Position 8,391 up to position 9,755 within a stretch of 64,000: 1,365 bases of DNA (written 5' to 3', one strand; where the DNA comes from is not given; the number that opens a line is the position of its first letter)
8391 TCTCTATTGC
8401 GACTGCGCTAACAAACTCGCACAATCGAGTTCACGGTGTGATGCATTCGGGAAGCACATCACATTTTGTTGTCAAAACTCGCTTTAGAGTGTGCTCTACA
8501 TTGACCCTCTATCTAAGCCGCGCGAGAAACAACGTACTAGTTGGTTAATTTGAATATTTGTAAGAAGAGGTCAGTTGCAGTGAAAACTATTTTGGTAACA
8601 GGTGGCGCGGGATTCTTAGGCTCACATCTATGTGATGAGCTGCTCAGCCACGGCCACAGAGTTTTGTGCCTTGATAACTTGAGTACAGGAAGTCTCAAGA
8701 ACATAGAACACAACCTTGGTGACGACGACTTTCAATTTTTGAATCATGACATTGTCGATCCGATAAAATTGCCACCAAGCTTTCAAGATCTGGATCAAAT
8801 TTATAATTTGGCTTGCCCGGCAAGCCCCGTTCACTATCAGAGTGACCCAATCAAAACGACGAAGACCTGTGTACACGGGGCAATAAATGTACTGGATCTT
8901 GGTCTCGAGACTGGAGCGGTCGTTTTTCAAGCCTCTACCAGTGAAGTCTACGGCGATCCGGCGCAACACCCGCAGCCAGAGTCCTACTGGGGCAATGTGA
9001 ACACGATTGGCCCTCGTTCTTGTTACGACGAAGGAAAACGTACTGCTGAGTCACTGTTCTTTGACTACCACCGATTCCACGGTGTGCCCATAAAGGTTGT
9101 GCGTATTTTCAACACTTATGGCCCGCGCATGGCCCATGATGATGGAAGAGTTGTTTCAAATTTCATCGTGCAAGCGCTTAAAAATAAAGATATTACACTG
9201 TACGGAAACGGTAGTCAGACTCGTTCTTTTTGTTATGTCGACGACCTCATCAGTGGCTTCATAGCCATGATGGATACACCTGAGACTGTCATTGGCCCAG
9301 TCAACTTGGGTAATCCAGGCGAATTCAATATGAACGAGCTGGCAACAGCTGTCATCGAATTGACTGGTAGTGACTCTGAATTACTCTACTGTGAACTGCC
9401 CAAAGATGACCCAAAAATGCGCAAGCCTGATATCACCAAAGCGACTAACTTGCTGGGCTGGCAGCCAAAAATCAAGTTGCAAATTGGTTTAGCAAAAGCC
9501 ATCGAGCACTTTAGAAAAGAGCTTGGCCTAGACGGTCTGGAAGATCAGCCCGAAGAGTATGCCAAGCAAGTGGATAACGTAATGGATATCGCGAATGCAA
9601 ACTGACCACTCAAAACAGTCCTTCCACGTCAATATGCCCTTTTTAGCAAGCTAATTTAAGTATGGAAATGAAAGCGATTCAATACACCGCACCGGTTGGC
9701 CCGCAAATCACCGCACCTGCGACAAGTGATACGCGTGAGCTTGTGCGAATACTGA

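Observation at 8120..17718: Polysaccharide biosynthesis island without OPX/phosphatase genes, predicted to build a xylose-containing polymer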

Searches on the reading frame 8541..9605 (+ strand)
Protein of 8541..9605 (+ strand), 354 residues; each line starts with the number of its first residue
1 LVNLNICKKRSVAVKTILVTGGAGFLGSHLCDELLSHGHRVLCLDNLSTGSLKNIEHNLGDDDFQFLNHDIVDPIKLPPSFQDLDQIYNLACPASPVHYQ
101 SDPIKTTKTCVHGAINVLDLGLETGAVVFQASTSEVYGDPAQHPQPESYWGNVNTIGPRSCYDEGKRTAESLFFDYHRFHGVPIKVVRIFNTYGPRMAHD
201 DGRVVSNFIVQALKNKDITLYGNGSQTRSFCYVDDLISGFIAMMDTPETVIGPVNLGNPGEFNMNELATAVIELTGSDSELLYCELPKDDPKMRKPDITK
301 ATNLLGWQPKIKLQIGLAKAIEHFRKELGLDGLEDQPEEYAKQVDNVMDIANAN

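Call 3: search_protein_families(library=pfam, proteins=[window:8541-9605:+])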
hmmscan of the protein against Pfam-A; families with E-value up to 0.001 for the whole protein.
window:8541-9605:+ (354 aa): 6 families
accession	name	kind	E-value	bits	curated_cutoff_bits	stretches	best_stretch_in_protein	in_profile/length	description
PF01370.27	Epimerase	-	9.2e-52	176.3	20.9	1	17-251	1-232/240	NAD dependent epimerase/dehydratase family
PF16363.11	GDP_Man_Dehyd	-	1.7e-51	176.1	27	1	18-318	1-330/332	GDP-mannose 4,6 dehydratase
PF01073.25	3Beta_HSD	-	9.2e-13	48.3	22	1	18-237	1-222/280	3-beta hydroxysteroid dehydrogenase/isomerase family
PF04321.23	RmlD_sub_bind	-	7e-07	29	27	1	16-283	2-239/287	RmlD substrate binding domain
PF07993.18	NAD_binding_4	-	2.4e-06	27.3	20.1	0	19-44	1-29/258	Male sterility protein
PF02719.21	Polysacc_synt_2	-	4e-06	26.7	20.2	1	17-125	1-119/293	Polysaccharide biosynthesis protein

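Call 4: search_protein_families(library=ncbifam, proteins=[window:8541-9605:+])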
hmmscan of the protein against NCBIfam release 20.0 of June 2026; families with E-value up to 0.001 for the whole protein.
window:8541-9605:+ (354 aa): 28 families (the best 25 are shown)
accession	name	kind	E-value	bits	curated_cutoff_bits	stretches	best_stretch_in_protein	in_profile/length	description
TIGR04180.1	EDH_00030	hypoth_equivalog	9.2e-39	133.3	475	1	17-310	1-295/297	NAD-dependent 4,6-dehydratase LegB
TIGR01181.1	dTDP_gluc_dehyt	equivalog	1e-34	120.1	365.1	1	17-326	2-313/321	dTDP-glucose 4,6-dehydratase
TIGR01179.1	galE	equivalog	2e-29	102.5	262.3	1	17-321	2-322/332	UDP-glucose 4-epimerase GalE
NF008872.0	PRK11908.1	equivalog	1.2e-26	93.6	294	1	15-327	2-338/349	bifunctional UDP-4-keto-pentose/UDP-xylose synthase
NF011728.1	PRK15181.1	equivalog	2.5e-22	79.3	760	1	8-323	9-336/348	Vi polysaccharide biosynthesis UDP-N-acetylglucosaminuronic acid C-4 epimerase TviC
TIGR02197.1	heptose_epim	equivalog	4.9e-22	78.5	274.6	1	17-322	1-311/316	ADP-glyceromanno-heptose 6-epimerase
NF005998.1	PRK08125.1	equivalog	1.1e-21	76.9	777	1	13-274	314-584/649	bifunctional UDP-4-amino-4-deoxy-L-arabinose formyltransferase/UDP-glucuronic acid oxidase ArnA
NF007582.0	PRK10217.1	equivalog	9.8e-20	70.9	698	1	15-261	2-256/355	dTDP-glucose 4,6-dehydratase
NF007490.0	PRK10084.1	subfamily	1.3e-17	63.8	649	1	17-324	3-334/361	dTDP-glucose 4,6-dehydratase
NF007956.0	PRK10675.1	subfamily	8.4e-15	54.7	394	1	17-246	3-249/338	UDP-glucose 4-epimerase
NF047922.1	GDPFucSynFcl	equivalog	7e-14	52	500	1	175-326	147-303/308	GDP-L-fucose synthase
NF008360.0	PRK11150.1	equivalog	1.4e-11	44.2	452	1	17-288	2-266/310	ADP-glyceromanno-heptose 6-epimerase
TIGR02622.1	CDP_4_6_dhtase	equivalog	9.6e-11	41.4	278.45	1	15-326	5-332/352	CDP-glucose 4,6-dehydratase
TIGR01472.1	gmd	equivalog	3.2e-10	39.7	415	1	16-246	2-241/342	GDP-mannose 4,6-dehydratase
NF041015.1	UDPsulfquin_syn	equivalog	5.7e-09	35.4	575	1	202-248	236-282/384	UDP-sulfoquinovose synthase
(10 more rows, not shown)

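Call 11: search_solved_structures(query=window:8580-9605:+, max_evalue=1e-20)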
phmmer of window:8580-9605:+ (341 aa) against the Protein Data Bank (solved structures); distinct sequences matched with E-value up to 1e-20: 33.
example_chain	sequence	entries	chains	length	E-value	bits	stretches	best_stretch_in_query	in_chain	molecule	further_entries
4gll_A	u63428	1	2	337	1.4e-110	372.9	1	2-316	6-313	UDP-glucuronic acid decarboxylase 1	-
2b69_A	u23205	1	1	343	1.8e-110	372.6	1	2-316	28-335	UDP-glucuronate decarboxylase 1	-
4m55_A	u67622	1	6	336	7.2e-110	370.6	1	2-316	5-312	UDP-glucuronic acid decarboxylase 1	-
4lk3_A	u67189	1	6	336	9.8e-110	370.1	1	2-316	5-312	UDP-glucuronic acid decarboxylase 1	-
4zrm_A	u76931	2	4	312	1.4e-41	146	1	3-315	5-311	UDP-glucose 4-epimerase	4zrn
8vr2_A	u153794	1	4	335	3.1e-37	131.7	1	2-311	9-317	NAD-dependent epimerase/dehydratase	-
6zl6_A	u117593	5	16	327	5.6e-36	127.6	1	4-313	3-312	Epimerase domain-containing protein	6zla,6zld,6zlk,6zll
7ys8_A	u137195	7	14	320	8.8e-36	126.9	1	4-313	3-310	UDP-glucose 4-epimerase | UDP-glucose 4-epimerase along with EC 5.1.3.2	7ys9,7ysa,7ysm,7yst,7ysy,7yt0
6zlj_A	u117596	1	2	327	1.8e-35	125.9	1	4-313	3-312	Epimerase domain-containing protein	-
6wjb_A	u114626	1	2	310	1.6e-34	122.8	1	3-279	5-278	NAD-dependent epimerase/dehydratase family protein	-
8rdg_A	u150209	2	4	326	4e-34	121.5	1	4-309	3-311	SDR family NAD(P)-dependent oxidoreductase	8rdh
6wj9_A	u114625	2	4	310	7.4e-34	120.6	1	3-279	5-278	NAD-dependent epimerase/dehydratase family protein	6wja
8rdi_A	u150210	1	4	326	1.5e-33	119.7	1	4-309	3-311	SDR family NAD(P)-dependent oxidoreductase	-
6bwl_A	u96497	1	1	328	3e-31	112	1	4-323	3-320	Pal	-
6pmh_A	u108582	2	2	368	2.6e-29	105.7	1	2-311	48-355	UDP-glucose 4-epimerase related protein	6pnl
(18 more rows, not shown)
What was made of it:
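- Checked: UXS: PDB human UXS1 E=1.4e-110, against 1.4e-41 for the next non-UXS SDR (call 11).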

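Call 40: search_solved_structures(query=window:8580-9605:+, max_evalue=1e-100, show_alignments=1)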
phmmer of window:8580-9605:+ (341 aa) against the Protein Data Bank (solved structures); distinct sequences matched with E-value up to 1e-100: 4.
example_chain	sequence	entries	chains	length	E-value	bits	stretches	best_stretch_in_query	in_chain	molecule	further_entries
4gll_A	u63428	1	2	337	1.4e-110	372.9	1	2-316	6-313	UDP-glucuronic acid decarboxylase 1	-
2b69_A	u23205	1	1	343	1.8e-110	372.6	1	2-316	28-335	UDP-glucuronate decarboxylase 1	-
4m55_A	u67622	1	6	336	7.2e-110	370.6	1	2-316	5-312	UDP-glucuronic acid decarboxylase 1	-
4lk3_A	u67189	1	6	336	9.8e-110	370.1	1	2-316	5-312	UDP-glucuronic acid decarboxylase 1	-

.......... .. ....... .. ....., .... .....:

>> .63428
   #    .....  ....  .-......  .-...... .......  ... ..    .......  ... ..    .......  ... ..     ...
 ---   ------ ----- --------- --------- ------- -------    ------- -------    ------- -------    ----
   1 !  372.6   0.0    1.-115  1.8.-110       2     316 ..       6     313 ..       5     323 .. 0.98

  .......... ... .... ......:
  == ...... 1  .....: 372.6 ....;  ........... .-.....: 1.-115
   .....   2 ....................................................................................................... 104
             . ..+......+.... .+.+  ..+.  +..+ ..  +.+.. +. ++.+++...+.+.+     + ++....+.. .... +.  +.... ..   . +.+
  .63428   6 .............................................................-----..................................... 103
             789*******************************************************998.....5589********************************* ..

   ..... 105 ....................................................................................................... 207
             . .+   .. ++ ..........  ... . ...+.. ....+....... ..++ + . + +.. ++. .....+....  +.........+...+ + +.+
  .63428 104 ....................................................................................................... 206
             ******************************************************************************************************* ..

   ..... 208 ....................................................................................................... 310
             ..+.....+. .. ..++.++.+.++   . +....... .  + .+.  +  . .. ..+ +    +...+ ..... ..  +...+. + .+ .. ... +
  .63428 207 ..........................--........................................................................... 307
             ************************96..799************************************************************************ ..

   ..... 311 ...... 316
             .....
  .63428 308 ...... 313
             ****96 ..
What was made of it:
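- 8580..9605 (+): UDP-glucuronate decarboxylase (UXS, UDP-xylose synthase), 341 aa from a GTG start. The longest ORF starts at TTG 8541. PDB hUXS1 E=1.4e-110 with catalytic motifs aligned (calls 11, 40).
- On UDP-glucuronate decarboxylase (UXS): E=1e-110 against 1e-41 for the next family; ArnA and UAXS matches are much weaker (calls 4, 11, 40).
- Closest known: UXS. Same: Full-length alignment at E=1e-110 with the catalytic Ser/Thr-Glu, Tyr-x3-Lys and Arg motifs conserved (calls 11, 40).
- Checked: The motifs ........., YDEGKR and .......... are aligned (call 40).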

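Call 52: find_homologous_proteins(query=window:8580-9605:+, max_evalue=1e-30)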
Query window:8580-9605:+ (341 aa): 8000 proteins with E <= 1e-30 among 8000 candidates; the best 120 are listed.
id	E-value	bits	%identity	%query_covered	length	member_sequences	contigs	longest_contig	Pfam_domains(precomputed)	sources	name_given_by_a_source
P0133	2.1e-234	795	100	100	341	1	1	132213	PF04321.24,PF16363.12,PF02719.22,PF01073.26,PF07993.19,PF01370.28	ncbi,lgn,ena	-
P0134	1.9e-181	621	78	100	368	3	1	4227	PF04321.24,PF16363.12,PF02719.22,PF01073.26,PF07993.19,PF01370.28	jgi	-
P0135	1.7e-178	611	81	95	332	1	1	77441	PF04321.24,PF16363.12,PF02719.22,PF01073.26,PF07993.19,PF01370.28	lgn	-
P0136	2.2e-177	607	76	100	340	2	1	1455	PF04321.24,PF16363.12,PF02719.22,PF01073.26,PF07993.19,PF01370.28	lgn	-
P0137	9.2e-177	605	76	100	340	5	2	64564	PF04321.24,PF16363.12,PF02719.22,PF01073.26,PF07993.19,PF01370.28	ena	-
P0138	5.3e-173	593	76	100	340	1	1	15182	PF04321.24,PF16363.12,PF02719.22,PF01073.26,PF07993.19,PF01370.28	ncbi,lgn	ncbi:MAG: UDP-glucuronic acid decarboxylase family protein [Granulosicoccaceae bacterium]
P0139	3.3e-172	590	78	96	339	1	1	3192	PF04321.24,PF16363.12,PF02719.22,PF01073.26,PF07993.19,PF01370.28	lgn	-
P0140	3.0e-167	574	74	100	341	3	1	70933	PF04321.24,PF16363.12,PF01073.26,PF07993.19,PF01370.28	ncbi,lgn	-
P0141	4.9e-166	570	72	100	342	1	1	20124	PF04321.24,PF16363.12,PF01073.26,PF07993.19,PF01370.28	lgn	-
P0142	2.2e-156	538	70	97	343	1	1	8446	PF04321.24,PF16363.12,PF02719.22,PF01073.26,PF07993.19,PF01370.28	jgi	-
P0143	2.7e-143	495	69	92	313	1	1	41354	PF04321.24,PF16363.12,PF02719.22,PF01073.26,PF07993.19,PF01370.28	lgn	-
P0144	1.4e-142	493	68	92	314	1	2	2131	PF04321.24,PF16363.12,PF02719.22,PF01073.26,PF07993.19,PF01370.28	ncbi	-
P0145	1.5e-142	493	68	92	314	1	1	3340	PF04321.24,PF16363.12,PF02719.22,PF01073.26,PF07993.19,PF01370.28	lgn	-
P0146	5.1e-142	491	67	92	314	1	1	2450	PF04321.24,PF16363.12,PF02719.22,PF01073.26,PF07993.19,PF01370.28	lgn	-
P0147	5.1e-142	491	67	92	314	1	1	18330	PF04321.24,PF16363.12,PF02719.22,PF01073.26,PF07993.19,PF01370.28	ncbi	-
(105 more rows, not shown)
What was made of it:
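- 8580..9605 (+): 66-68% identical to proteins named UDP-glucuronic acid decarboxylase in several phyla (call 52).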

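Call 67: find_encoding_contigs(protein=P0135, flank=10000, max_places=1)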
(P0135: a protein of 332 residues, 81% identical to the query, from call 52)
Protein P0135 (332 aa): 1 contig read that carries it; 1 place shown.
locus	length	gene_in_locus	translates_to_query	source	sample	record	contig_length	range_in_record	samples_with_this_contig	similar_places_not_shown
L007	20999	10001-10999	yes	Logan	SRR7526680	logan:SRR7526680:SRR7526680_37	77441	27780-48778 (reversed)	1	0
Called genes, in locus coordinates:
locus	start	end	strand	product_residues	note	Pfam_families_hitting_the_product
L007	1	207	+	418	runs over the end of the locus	PF04413:Glycos_transf_N, PF13524:Glyco_trans_1_2 (weak)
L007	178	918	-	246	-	PF06293:Kdo, PF01636:APH (faint), PF01163:RIO1 (weak), PF19974:TCAD9 (weak), PF00069:Pkinase (weak)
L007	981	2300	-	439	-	PF04932:Wzy_C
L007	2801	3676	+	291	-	PF00535:Glycos_transf_2 (weak)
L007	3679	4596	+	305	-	PF00535:Glycos_transf_2 (faint)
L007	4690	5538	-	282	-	PF00535:Glycos_transf_2, PF10111:Glyco_tranf_2_2 (weak), PF13641:Glyco_tranf_2_3 (faint), PF02709:Glyco_transf_7C (weak)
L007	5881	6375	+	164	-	PF04390:LptE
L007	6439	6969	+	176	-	-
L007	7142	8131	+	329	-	PF01145:Band_7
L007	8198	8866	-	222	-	PF00015:MCPsignal (weak)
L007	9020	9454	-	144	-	PF00383:dCMP_cyt_deam_1, PF14437:MafB19-deam, PF14439:Bd3614-deam (weak)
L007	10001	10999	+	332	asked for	PF01073:3Beta_HSD, PF01370:Epimerase, PF02719:Polysacc_synt_2 (faint), PF04321:RmlD_sub_bind, PF07993:NAD_binding_4 (faint), PF16363:GDP_Man_Dehyd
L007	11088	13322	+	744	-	PF02706:Wzz, PF23607:WZC_N, PF13807:GNVR, PF10609:ParA, PF01656:CbiA, PF13614:AAA_31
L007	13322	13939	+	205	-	PF02397:Bac_transf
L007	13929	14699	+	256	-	PF03808:Glyco_tran_WecG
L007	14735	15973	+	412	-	-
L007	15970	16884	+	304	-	PF00535:Glycos_transf_2, PF13632:Glyco_trans_2_3 (weak)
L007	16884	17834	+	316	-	PF00535:Glycos_transf_2, PF10111:Glyco_tranf_2_2, PF13641:Glyco_tranf_2_3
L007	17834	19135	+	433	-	PF04932:Wzy_C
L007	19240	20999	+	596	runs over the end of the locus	PF00916:Sulfate_transp, PF01740:STAS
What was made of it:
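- On Wzx/Wzy-dependent capsule/EPS assembly pathway: The polymerase role is inferred from context and from a separate ligase candidate in L007 (call 67).
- Relative L007 has a separate Wzy_C gene inside an LPS-core cluster (WaaA, Kdo kinase, LptE), which is the better ligase candidate (call 67).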

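Call 68: find_encoding_contigs(protein=P0141, flank=10000, max_places=1)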
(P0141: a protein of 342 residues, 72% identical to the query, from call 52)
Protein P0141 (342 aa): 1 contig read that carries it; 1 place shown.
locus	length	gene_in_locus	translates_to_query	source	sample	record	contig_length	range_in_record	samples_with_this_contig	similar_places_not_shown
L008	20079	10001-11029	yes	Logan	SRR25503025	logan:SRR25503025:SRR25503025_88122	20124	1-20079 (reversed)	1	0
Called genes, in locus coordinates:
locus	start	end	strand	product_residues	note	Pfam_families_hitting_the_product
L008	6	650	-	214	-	PF02589:LUD_dom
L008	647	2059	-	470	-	PF02589:LUD_dom, PF13187:Fer4_9 (faint), PF12797:Fer4_2 (faint), PF13183:Fer4_8, PF13237:Fer4_10 (faint), PF13534:Fer4_17, PF11870:LutB_C (weak)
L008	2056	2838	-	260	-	PF02754:CCG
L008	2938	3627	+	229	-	PF00392:GntR, PF07729:FCD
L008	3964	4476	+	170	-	-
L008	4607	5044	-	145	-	PF01894:YjbQ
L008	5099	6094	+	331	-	PF01145:Band_7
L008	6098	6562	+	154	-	PF01957:NfeD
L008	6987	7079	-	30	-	-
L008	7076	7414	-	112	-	PF25390:WD40_RLD, PF13540:RCC1_2 (weak)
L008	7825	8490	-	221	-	PF00015:MCPsignal (weak)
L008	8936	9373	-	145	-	PF00383:dCMP_cyt_deam_1, PF14437:MafB19-deam, PF14439:Bd3614-deam (weak)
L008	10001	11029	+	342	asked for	PF01073:3Beta_HSD, PF01370:Epimerase, PF04321:RmlD_sub_bind, PF07993:NAD_binding_4 (faint), PF16363:GDP_Man_Dehyd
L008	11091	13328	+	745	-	PF02706:Wzz (weak), PF23607:WZC_N, PF13807:GNVR, PF10609:ParA (weak), PF01656:CbiA, PF13614:AAA_31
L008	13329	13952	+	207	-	PF02397:Bac_transf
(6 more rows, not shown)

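Call 69: find_encoding_contigs(protein=P0142, flank=10000, max_places=1)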
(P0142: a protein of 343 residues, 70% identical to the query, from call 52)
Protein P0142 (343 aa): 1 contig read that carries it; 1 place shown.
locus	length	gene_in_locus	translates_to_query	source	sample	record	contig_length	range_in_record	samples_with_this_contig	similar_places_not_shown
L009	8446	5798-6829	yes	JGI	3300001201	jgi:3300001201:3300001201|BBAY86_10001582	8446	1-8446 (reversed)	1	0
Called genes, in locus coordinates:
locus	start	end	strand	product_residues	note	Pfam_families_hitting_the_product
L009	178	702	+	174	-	-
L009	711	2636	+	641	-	PF01757:Acyl_transf_3, PF19040:SGNH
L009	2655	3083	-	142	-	PF01894:YjbQ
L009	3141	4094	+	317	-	PF01145:Band_7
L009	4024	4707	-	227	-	PF00015:MCPsignal (weak)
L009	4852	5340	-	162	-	PF00383:dCMP_cyt_deam_1, PF14437:MafB19-deam, PF14439:Bd3614-deam (weak)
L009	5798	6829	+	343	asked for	PF01073:3Beta_HSD, PF01370:Epimerase, PF02719:Polysacc_synt_2 (weak), PF04321:RmlD_sub_bind, PF07993:NAD_binding_4 (faint), PF16363:GDP_Man_Dehyd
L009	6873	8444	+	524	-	?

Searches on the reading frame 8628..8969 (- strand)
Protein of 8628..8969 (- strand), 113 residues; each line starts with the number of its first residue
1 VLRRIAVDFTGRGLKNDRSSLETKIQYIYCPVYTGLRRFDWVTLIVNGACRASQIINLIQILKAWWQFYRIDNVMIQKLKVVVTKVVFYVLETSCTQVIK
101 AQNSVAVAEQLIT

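Call 66: search_protein_families(library=pfam, proteins=[window:8628-8969:-], max_evalue=0.01)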
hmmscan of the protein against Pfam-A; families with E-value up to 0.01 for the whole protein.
window:8628-8969:- (113 aa): 0 families
